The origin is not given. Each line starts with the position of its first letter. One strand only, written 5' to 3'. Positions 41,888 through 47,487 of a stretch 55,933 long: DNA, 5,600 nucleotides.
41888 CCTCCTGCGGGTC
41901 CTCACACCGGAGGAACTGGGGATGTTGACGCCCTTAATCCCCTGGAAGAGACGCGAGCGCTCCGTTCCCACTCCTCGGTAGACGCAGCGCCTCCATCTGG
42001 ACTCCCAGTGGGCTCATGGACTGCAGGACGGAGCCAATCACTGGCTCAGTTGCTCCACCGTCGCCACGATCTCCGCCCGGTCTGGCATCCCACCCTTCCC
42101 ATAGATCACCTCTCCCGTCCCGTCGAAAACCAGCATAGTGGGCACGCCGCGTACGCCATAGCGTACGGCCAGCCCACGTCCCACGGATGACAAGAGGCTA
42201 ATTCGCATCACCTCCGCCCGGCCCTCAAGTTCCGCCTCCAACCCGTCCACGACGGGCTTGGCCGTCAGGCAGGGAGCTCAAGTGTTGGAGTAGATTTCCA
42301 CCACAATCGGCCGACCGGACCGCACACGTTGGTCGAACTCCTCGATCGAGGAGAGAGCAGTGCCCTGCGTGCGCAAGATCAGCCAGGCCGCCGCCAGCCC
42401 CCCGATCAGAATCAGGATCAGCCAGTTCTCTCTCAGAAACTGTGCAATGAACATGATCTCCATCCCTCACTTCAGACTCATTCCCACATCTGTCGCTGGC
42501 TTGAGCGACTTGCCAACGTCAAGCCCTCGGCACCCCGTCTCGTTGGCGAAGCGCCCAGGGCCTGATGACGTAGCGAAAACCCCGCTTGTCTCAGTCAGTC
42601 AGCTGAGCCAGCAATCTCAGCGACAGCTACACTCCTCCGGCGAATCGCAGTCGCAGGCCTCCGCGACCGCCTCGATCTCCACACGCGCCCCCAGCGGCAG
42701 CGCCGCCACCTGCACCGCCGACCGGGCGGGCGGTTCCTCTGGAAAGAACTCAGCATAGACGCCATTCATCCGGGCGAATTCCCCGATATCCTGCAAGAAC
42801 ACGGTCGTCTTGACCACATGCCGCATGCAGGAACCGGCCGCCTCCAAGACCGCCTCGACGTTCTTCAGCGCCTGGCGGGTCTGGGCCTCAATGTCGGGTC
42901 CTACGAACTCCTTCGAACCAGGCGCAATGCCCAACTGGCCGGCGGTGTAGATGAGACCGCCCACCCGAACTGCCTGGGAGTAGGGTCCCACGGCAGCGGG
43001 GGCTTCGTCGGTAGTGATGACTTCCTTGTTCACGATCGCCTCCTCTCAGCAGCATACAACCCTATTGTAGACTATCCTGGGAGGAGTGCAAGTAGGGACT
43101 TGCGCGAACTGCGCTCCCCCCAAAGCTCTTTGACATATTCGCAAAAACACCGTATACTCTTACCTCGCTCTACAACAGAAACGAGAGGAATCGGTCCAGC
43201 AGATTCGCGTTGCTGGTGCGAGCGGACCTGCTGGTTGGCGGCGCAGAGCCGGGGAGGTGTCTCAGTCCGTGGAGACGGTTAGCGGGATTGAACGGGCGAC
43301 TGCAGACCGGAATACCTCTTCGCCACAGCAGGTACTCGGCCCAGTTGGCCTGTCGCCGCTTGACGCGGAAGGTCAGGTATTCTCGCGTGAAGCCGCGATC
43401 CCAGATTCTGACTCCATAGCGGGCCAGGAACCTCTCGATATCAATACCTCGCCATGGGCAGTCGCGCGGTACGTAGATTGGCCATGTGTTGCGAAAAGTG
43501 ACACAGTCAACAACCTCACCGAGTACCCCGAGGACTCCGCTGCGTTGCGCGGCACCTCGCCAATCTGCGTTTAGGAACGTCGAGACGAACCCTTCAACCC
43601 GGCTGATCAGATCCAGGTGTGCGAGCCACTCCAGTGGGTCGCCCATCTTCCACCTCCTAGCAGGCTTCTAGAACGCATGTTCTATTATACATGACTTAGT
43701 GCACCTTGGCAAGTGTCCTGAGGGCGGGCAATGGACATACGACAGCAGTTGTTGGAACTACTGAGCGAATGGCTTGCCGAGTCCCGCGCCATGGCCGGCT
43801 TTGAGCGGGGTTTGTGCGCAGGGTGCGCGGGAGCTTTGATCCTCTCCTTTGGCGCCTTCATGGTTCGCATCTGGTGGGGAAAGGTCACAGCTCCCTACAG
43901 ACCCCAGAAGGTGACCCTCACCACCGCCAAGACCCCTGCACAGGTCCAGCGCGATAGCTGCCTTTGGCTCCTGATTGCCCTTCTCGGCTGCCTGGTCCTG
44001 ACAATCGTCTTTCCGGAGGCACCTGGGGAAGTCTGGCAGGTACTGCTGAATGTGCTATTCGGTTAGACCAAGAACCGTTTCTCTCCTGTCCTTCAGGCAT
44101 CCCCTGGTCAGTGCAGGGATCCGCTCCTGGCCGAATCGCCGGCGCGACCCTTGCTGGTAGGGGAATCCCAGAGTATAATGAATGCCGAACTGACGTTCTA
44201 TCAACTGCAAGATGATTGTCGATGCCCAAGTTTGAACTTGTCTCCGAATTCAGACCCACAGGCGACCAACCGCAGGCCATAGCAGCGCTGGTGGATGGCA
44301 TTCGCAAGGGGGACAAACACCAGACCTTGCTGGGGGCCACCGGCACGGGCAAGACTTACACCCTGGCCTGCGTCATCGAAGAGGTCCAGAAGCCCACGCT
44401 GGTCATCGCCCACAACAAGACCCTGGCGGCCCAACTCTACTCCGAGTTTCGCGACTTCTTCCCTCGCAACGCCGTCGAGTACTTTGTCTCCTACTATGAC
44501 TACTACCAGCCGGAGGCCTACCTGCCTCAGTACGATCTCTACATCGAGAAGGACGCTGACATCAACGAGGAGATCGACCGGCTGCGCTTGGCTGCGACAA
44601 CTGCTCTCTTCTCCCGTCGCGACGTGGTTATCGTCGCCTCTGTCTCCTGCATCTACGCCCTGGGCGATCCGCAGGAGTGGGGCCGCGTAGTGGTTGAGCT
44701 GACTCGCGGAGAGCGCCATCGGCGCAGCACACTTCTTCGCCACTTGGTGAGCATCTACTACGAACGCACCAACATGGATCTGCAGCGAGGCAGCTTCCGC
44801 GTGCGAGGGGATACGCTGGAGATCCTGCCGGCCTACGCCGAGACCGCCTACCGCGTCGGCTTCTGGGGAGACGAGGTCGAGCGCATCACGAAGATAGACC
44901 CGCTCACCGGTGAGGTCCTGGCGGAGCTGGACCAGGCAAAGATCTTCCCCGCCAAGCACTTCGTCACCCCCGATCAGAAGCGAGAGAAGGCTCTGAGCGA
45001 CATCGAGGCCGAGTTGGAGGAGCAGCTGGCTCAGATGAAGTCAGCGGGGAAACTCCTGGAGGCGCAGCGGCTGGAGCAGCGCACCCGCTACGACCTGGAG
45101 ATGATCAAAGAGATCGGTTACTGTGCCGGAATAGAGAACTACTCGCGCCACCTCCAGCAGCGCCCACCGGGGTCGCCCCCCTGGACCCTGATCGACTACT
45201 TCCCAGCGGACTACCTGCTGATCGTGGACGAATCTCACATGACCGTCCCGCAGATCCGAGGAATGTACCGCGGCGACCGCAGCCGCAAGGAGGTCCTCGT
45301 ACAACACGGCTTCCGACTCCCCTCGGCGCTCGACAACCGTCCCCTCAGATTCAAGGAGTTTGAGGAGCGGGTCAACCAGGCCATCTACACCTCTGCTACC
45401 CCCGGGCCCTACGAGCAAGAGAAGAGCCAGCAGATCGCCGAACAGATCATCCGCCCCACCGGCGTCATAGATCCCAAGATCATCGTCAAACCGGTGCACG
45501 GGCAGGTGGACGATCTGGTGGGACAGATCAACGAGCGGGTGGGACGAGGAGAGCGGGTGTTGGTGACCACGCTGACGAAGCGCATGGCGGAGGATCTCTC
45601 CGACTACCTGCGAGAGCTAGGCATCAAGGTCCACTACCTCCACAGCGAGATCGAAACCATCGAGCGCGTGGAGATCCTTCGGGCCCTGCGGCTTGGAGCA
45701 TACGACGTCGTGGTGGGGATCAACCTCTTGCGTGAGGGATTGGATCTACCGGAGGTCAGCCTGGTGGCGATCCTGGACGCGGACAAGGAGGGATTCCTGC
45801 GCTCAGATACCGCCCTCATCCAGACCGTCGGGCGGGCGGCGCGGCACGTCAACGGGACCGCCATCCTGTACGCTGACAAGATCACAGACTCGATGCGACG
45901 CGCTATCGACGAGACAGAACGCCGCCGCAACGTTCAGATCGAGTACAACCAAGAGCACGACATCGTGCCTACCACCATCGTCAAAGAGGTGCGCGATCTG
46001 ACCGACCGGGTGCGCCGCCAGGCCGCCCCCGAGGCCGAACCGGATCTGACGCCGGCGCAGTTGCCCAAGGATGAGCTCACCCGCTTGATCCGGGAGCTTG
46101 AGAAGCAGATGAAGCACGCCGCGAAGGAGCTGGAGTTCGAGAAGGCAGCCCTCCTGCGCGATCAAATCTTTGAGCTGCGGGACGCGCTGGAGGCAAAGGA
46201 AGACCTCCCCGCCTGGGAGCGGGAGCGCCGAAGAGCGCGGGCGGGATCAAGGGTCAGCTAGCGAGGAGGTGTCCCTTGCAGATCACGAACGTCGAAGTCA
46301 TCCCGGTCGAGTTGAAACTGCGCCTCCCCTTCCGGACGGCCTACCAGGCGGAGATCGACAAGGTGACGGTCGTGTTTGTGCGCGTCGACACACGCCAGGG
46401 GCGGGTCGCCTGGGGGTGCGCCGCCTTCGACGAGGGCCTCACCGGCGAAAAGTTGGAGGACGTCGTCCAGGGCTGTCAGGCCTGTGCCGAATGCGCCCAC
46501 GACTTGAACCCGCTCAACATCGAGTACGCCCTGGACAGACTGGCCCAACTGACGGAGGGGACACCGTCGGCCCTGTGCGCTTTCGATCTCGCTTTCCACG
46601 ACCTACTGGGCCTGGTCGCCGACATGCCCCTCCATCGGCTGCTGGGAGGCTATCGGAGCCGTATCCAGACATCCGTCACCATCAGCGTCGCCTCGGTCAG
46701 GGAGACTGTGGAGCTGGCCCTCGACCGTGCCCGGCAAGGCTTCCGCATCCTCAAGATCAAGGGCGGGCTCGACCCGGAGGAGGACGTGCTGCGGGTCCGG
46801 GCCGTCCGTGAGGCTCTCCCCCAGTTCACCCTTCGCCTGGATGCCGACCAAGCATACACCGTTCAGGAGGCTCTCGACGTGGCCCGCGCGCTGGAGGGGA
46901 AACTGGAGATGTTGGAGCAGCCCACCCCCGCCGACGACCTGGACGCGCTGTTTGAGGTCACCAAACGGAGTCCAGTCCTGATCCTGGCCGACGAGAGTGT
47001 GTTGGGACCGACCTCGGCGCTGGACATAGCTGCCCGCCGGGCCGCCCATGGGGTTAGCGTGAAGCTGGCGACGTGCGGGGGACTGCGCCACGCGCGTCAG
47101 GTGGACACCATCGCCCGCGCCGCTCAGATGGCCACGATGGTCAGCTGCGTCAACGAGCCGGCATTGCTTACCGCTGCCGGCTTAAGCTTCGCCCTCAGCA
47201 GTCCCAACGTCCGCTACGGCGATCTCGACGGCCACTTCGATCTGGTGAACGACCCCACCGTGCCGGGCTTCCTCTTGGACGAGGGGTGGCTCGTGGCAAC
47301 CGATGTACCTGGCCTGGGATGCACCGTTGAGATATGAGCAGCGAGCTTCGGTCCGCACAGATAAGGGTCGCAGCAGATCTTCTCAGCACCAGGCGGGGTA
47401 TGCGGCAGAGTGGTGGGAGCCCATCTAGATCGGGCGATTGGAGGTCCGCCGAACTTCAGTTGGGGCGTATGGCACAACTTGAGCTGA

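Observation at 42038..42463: In-frame TGA at the first Cys of a thioredoxin CXXC motif: candidate UxxC selenoprotein with a SECIS-like hairpin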

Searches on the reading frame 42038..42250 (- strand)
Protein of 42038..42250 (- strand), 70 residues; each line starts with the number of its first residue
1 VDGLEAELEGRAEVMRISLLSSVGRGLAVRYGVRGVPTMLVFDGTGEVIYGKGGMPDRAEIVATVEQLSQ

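Call 41: find_encoding_contigs(protein=window:42038-42250:-, flank=10000, max_places=3)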
Protein window:42038-42250:- (70 aa): 1 contig read that carries it; 1 place shown.
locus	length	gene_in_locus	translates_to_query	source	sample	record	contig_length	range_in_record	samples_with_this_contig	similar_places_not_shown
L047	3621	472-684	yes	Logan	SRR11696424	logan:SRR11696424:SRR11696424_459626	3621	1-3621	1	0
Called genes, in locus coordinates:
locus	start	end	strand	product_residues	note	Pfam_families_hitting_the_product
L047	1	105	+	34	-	?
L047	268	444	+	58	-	-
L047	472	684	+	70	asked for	-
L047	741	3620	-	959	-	?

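Call 62: search_protein_representatives(protein=window:42038-42250:-)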
Query: 70 residues. Proteins with E-value up to 0.001 (for the whole library): 219; up to 1e-10: 24; up to 1e-30: 0. The best 150 are listed.
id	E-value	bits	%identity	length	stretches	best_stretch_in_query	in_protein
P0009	5.7e-15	70.4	57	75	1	2-68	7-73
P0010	1.6e-14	69.0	53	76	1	2-69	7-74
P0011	2.0e-14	68.6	52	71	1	2-64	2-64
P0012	4.8e-14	67.5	47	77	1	1-68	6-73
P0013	4.8e-14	67.5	51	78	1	1-65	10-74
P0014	7.8e-14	66.8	52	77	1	2-66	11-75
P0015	1.8e-13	65.6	48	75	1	1-69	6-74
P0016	2.6e-13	65.2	49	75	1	1-69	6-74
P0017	1.3e-12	63.0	53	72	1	1-60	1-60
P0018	2.1e-12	62.3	53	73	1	2-65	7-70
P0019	2.8e-12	61.9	49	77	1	2-66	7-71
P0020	3.9e-12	61.5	54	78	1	2-68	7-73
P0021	1.0e-11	60.1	56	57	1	15-68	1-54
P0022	1.2e-11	59.9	56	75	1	2-58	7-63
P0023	1.4e-11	59.7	61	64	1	1-51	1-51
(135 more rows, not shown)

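Call 65: find_related_loci(query=A4, collection=metagenome_contigs, flank=1500)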
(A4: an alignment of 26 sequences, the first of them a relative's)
Query A4 (75 aa) in metagenome_contigs; peptide patterns used: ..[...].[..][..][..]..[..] (x = any residue, [..] = any of these).
600 stretches matched a pattern (row limit reached: there are more); 412 encode a relative of the query (tblastn E <= 1e-3); the best 80 are kept; 80 distinct loci.
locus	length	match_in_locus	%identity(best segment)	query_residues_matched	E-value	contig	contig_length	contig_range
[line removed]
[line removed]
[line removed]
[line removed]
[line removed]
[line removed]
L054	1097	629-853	80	1-75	2e-38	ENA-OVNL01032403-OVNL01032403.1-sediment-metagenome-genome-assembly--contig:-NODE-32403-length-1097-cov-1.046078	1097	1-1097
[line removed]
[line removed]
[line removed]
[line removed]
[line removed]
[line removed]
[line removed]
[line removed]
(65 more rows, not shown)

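Call 81: list_cluster_members(proteins=[P0008, P0002, window:42038-42250:-, window:42278-42463:-])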
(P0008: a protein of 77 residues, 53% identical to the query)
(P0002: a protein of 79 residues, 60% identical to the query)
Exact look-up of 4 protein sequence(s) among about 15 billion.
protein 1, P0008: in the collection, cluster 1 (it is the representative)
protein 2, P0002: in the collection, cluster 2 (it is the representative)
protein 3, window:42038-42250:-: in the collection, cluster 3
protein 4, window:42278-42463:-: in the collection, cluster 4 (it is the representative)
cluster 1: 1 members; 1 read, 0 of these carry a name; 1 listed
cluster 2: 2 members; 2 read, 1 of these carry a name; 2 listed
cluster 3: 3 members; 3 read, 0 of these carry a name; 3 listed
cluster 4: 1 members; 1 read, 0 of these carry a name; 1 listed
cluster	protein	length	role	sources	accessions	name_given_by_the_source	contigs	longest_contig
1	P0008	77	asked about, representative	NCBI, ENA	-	-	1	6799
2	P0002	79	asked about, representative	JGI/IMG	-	thioredoxin-related protein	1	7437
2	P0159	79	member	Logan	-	-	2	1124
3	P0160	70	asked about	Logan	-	-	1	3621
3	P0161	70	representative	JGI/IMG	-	-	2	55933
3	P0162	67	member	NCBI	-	-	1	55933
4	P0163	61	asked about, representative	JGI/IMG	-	-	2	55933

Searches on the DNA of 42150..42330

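Call 72: search_rna_families(source=window, start=42150, end=42330, threshold=evalue, max_evalue=10)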
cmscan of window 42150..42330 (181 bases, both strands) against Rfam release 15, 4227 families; matches with E-value up to 10: 1.
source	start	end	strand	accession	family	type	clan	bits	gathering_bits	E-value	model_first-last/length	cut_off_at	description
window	42261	42317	-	RF02831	Scr2736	Gene; sRNA;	-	14.2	43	4.9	1-64/64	no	Streptomyces RNA 2736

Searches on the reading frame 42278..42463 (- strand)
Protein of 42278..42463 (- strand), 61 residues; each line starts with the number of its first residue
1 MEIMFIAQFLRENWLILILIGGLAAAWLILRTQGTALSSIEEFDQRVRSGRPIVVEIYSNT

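Call 42: find_encoding_contigs(protein=window:42278-42463:-, flank=10000, max_places=3)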
Protein window:42278-42463:- (61 aa): 1 contig read that carries it; 1 place shown.
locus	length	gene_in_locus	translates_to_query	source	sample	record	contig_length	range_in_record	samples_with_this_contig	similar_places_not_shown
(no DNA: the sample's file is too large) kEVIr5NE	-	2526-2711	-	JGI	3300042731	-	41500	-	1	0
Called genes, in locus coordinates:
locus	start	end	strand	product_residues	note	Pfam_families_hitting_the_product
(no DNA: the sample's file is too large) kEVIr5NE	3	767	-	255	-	?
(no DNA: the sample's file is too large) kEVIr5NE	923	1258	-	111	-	-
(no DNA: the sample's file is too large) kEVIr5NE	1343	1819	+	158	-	-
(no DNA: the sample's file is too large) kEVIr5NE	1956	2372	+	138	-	PF01042:Ribonuc_L-PSP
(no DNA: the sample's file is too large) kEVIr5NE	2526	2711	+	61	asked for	-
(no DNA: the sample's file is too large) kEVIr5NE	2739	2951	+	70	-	-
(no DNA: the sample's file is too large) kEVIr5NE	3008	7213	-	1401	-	PF09586:YfhO (faint), PF01943:Polysacc_synt, PF13440:Polysacc_synt_3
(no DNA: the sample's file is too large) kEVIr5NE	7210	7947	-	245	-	PF00535:Glycos_transf_2, PF13641:Glyco_tranf_2_3 (weak)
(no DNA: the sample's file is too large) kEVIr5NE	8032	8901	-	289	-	PF00072:Response_reg, PF23198:PDE8A_N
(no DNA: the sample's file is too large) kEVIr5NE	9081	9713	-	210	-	PF02830:V4R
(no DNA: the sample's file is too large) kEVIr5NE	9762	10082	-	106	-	PF03259:Robl_LC7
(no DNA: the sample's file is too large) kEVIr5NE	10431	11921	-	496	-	PF03109:ABC1, PF27536:UbiB_helical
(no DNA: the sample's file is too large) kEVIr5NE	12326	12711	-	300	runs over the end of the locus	PF01734:Patatin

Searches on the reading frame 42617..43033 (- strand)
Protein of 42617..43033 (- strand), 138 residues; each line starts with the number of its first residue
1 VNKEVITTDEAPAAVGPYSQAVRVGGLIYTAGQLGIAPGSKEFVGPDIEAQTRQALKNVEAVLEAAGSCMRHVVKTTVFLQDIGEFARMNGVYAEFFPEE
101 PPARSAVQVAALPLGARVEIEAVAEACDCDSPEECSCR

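Call 39: find_encoding_contigs(protein=window:42617-43033:-, flank=10000, max_places=3)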
Protein window:42617-43033:- (138 aa): no gene with exactly this product is on record in the collection.

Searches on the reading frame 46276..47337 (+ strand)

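Call 50: search_protein_families(library=pfam, proteins=[window:46276-47337:+], max_evalue=0.00001)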
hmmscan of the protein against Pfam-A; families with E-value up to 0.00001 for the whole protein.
window:46276-47337:+ (353 aa): 2 families
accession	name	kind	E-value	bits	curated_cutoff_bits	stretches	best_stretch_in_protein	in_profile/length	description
PF13378.12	MR_MLE_C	-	2.3e-43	148.9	29.4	1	144-351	2-215/219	Enolase C-terminal domain-like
PF02746.21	MR_MLE_N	-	1.4e-08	35.3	22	1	4-124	2-117/117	Mandelate racemase / muconate lactonizing enzyme, N-terminal domain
